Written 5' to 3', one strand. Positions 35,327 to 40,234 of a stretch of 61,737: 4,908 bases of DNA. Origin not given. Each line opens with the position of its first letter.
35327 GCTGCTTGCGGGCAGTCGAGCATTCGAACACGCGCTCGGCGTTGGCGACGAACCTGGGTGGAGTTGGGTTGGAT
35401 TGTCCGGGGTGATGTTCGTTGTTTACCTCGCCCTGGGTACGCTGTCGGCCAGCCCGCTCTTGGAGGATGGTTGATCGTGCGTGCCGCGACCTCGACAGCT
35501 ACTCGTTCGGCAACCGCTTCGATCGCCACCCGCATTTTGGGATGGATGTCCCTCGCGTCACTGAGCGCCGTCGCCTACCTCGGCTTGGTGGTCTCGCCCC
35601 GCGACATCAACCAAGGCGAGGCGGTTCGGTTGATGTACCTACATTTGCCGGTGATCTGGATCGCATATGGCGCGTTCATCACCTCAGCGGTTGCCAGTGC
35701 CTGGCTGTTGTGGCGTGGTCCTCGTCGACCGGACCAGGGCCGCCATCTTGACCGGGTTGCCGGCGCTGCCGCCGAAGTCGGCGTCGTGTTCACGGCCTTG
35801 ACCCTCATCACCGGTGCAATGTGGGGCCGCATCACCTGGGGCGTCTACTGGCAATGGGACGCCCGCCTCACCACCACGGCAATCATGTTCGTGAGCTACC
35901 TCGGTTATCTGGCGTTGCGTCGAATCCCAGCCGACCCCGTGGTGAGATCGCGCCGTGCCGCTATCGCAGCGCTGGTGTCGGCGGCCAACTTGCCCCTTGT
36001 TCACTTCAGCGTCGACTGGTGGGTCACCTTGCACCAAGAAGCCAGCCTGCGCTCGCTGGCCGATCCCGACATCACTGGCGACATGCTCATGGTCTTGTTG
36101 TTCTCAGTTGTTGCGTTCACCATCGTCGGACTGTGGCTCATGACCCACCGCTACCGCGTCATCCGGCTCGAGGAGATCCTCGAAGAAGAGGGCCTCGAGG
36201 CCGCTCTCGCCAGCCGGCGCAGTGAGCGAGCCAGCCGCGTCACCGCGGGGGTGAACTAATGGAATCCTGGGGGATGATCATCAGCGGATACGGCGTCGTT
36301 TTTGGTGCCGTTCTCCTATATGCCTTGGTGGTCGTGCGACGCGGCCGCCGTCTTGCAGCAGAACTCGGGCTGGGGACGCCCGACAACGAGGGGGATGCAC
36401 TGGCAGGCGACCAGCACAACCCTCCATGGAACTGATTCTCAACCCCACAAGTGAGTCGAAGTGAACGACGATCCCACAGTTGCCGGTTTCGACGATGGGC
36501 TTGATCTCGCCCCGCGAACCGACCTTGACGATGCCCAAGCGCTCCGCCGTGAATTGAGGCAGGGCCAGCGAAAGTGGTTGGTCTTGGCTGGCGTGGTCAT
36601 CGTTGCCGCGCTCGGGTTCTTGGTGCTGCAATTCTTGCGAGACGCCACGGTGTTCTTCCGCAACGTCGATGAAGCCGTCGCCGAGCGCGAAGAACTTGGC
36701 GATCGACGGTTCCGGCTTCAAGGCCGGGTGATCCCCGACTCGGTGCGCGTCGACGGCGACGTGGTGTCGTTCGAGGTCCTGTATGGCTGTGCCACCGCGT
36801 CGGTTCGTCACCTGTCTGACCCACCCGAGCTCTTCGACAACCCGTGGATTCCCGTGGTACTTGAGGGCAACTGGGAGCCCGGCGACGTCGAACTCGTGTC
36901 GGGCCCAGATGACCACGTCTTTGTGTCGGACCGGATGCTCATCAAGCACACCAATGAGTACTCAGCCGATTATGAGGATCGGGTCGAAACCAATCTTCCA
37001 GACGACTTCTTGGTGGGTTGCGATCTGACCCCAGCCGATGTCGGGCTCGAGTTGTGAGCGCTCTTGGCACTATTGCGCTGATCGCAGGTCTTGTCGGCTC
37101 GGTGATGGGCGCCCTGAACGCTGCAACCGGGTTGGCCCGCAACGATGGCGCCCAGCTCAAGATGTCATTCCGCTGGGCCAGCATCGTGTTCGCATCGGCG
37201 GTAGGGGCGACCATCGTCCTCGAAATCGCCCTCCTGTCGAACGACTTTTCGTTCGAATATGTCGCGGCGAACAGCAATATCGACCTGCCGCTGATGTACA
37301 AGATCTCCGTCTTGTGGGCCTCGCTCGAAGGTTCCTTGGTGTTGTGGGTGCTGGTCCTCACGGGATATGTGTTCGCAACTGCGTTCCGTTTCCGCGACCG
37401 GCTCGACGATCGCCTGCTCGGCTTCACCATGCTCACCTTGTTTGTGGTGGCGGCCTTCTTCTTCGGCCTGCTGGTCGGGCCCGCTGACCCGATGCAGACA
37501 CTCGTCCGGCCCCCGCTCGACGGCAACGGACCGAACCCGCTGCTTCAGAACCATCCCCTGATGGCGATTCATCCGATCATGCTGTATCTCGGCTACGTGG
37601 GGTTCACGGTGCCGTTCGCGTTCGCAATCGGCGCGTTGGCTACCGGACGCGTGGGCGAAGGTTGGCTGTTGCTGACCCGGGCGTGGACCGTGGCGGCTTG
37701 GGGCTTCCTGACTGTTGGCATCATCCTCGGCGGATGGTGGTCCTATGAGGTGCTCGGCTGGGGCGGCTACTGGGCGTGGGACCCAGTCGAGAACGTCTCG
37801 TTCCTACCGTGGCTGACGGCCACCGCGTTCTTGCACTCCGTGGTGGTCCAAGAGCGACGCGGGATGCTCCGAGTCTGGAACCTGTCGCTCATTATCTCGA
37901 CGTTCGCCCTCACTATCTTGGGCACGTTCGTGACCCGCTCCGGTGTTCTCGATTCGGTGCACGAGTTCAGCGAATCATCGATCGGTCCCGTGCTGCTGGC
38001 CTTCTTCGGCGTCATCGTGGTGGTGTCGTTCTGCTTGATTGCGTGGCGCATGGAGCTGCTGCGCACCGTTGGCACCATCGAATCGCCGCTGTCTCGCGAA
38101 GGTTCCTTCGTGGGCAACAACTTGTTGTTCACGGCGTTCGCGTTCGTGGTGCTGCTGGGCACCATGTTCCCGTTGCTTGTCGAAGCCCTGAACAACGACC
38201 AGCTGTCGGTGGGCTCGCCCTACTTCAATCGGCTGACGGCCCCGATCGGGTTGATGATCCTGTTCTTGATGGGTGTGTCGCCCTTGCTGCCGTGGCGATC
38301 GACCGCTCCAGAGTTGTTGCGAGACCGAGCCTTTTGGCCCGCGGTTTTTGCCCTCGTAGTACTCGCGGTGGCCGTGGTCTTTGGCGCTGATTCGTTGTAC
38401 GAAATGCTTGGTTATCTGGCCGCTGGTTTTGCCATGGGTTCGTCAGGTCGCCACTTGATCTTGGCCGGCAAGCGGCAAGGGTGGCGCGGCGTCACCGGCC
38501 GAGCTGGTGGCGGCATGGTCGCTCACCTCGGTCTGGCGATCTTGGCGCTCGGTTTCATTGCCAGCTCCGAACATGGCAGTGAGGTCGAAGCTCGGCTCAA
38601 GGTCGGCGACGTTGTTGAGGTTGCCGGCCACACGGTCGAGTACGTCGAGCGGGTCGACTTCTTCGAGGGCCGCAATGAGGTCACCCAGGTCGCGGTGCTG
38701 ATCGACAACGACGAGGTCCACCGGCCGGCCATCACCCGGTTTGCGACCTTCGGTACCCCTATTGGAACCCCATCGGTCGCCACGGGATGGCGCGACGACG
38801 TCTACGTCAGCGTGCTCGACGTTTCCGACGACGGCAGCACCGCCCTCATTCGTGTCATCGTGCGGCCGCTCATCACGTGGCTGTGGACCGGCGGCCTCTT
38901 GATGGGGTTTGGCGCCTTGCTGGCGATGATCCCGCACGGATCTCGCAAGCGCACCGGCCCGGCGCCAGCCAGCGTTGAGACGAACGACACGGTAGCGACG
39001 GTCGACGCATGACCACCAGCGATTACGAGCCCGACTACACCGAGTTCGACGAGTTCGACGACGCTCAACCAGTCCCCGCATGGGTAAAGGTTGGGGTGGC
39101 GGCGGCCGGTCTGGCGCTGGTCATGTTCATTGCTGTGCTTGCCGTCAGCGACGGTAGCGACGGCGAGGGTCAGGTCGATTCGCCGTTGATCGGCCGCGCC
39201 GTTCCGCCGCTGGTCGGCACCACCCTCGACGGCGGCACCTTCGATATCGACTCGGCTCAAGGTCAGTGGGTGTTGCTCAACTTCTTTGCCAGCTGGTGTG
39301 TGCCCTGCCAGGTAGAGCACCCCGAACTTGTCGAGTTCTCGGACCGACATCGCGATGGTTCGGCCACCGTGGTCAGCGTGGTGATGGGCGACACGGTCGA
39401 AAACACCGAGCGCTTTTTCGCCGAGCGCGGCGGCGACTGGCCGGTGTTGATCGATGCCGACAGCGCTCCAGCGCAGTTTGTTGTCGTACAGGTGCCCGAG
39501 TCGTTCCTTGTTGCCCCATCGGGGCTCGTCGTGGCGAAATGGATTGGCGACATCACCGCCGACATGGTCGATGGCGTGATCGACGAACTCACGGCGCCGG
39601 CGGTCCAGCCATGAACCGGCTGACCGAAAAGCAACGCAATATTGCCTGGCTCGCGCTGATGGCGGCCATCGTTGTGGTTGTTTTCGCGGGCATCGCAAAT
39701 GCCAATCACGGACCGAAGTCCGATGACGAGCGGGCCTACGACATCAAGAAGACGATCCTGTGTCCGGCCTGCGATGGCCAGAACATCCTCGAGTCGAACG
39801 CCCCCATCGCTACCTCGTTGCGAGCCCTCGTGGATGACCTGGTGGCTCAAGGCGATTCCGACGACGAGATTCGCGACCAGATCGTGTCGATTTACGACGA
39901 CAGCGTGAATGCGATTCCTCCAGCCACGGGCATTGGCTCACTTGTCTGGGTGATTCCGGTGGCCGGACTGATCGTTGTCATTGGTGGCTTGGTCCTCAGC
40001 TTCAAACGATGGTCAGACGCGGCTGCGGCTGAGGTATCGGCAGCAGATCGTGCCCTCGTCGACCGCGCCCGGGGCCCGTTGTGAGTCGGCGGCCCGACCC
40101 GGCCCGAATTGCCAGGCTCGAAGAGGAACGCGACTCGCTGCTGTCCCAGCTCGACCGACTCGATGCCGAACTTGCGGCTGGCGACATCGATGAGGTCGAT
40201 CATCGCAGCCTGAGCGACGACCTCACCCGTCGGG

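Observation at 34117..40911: Complete, translationally coupled System I (ccmABCDEFGHI) cytochrome c maturation operon in an actinobacterial genomic context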

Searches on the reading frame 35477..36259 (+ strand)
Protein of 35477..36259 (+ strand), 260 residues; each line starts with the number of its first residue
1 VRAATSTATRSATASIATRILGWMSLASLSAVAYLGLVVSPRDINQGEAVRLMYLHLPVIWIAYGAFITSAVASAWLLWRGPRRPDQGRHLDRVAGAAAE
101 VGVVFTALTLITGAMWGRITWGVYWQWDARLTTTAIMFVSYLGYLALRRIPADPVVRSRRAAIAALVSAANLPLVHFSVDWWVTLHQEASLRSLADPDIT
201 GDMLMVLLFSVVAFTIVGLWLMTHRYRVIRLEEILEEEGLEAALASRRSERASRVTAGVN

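Call 29: search_solved_structures(query=window:35477-36259:+, show_alignments=1)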
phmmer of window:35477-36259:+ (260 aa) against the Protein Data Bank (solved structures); distinct sequences matched with E-value up to 0.001: 1.
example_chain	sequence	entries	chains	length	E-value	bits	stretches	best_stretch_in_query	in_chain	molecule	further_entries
7f02_C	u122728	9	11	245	1e-28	103.9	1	20-227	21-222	Heme exporter protein C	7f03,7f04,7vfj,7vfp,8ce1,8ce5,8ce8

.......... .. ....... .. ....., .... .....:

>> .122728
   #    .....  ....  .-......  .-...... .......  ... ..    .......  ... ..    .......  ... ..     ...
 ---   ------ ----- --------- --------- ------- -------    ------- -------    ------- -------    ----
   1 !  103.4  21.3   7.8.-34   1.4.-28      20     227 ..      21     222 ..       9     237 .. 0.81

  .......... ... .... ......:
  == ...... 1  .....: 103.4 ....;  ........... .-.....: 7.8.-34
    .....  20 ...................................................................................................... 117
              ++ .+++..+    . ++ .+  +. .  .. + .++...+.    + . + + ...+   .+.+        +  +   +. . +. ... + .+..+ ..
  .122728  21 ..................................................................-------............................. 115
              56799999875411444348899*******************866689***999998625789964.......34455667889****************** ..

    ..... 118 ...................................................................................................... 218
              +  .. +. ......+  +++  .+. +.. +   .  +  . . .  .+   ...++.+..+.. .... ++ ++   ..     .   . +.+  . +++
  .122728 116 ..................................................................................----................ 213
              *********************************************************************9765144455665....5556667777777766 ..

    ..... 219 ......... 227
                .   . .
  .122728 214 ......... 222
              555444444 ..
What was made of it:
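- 35471..36259 (+): ccmC, the WWD heme-handling protein that loads heme onto CcmE. The start is TTG 35471 (TTGA overlap with ccmB) or GTG 35477. WWD motif at 35837-35872. The two periplasmic His residues lie in YLH56LP and LVH176F. It aligns to E. coli CcmC 7F02_C, E 1e-28, with both His residues and the WWD motif conserved (call 29).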

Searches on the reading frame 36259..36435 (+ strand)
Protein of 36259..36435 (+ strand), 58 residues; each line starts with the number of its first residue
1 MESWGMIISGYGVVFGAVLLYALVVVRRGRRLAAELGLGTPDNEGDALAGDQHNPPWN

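Call 3: search_protein_families(library=pfam, proteins=[window:36259-36435:+])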
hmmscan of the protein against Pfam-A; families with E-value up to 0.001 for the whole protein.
window:36259-36435:+ (58 aa): 0 families

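Call 4: search_protein_families(library=ncbifam, proteins=[window:36259-36435:+])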
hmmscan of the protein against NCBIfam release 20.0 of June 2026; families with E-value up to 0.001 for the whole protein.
window:36259-36435:+ (58 aa): 0 families

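Call 47: search_protein_families(library=pfam, alignment_id=A1, max_evalue=1)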
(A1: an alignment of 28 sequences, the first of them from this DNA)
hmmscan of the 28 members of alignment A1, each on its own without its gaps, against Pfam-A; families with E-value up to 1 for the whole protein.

A. member 1, seq(58 aa): 1 family
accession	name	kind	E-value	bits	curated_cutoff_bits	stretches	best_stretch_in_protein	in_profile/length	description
PF04995.19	CcmD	-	0.02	15.4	25.6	1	9-36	9-36/44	Heme exporter protein D (CcmD)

B. families by the number of members that match (of 28 scanned): 13 families
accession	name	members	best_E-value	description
PF04995.19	CcmD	17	3.5e-06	Heme exporter protein D (CcmD)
PF06305.16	LapA_dom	2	0.0051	Lipopolysaccharide assembly protein A domain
PF13197.11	DUF4013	1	0.011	Protein of unknown function (DUF4013)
PF04341.17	DUF485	1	0.015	Protein of unknown function, DUF485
PF05545.16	FixQ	1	0.02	Cbb3-type cytochrome oxidase component FixQ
PF11044.13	TMEMspv1-c74-12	1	0.034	Plectrovirus spv1-c74 ORF 12 transmembrane protein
PF24673.1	Blr_divisome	1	0.038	Divisome-associated membrane protein Blr family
PF20128.4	DUF6518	1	0.071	Family of unknown function (DUF6518)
PF24369.1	DUF7525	1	0.072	Family of unknown function (DUF7525)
PF05145.17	AbrB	1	0.087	Transition state regulatory protein AbrB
PF01578.25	Cytochrom_C_asm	1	0.12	Cytochrome C assembly protein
PF10883.13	DUF2681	1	0.19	Protein of unknown function (DUF2681)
PF08510.17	PIG-P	1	0.24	PIG-P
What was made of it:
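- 36259..36435 (+): ccmD, a 58-aa single-pass membrane protein and partner of CcmC. It overlaps the ccmC stop codon (TAATG). PF04995 CcmD: window copy E 0.02; 17 of 28 orthologues hit, best 3.5e-6 (call 47).
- On System I (Ccm) cytochrome c maturation: The PF04995 match is only E 0.02 for the window copy; 17 of 28 orthologues hit, best 3.5e-6 (call 47).
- Checked: It hits PF04995 at E 0.02, and 17 of 28 positional orthologues hit PF04995, best 3.5e-6 (call 47).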

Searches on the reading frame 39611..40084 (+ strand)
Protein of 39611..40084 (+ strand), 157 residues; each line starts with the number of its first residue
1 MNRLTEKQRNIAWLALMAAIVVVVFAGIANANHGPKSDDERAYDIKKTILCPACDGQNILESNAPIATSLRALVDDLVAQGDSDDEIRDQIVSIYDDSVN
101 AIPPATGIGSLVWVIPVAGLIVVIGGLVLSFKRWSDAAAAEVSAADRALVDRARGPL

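Call 3: search_protein_families(library=pfam, proteins=[window:39611-40084:+])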
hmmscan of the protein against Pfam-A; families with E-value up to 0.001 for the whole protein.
window:39611-40084:+ (157 aa): 1 family
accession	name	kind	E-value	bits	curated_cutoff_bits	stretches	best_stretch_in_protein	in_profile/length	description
PF03918.19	CcmH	-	2.8e-25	88.7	25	1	15-149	2-138/143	Cytochrome C biogenesis protein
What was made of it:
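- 39611..40084 (+): ccmH, the thiol-redox partner of CcmF (157 aa). It has an N-terminal signal/anchor, CPAC at 39761-39772 and a C-terminal TM segment. PF03918 E 3e-25 (call 3).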

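Call 4: search_protein_families(library=ncbifam, proteins=[window:39611-40084:+])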
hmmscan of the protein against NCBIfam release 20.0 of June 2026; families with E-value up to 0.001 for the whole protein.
window:39611-40084:+ (157 aa): 1 family
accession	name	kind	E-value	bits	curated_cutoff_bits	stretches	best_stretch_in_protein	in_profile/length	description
TIGR03147.1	cyt_nit_nrfF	exception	1.4e-20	73.3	159.2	1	34-128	26-120/126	heme lyase NrfEFG subunit NrfF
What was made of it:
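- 39611..40084 (+): TIGR03147 NrfF-type E 1e-20 (call 4).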
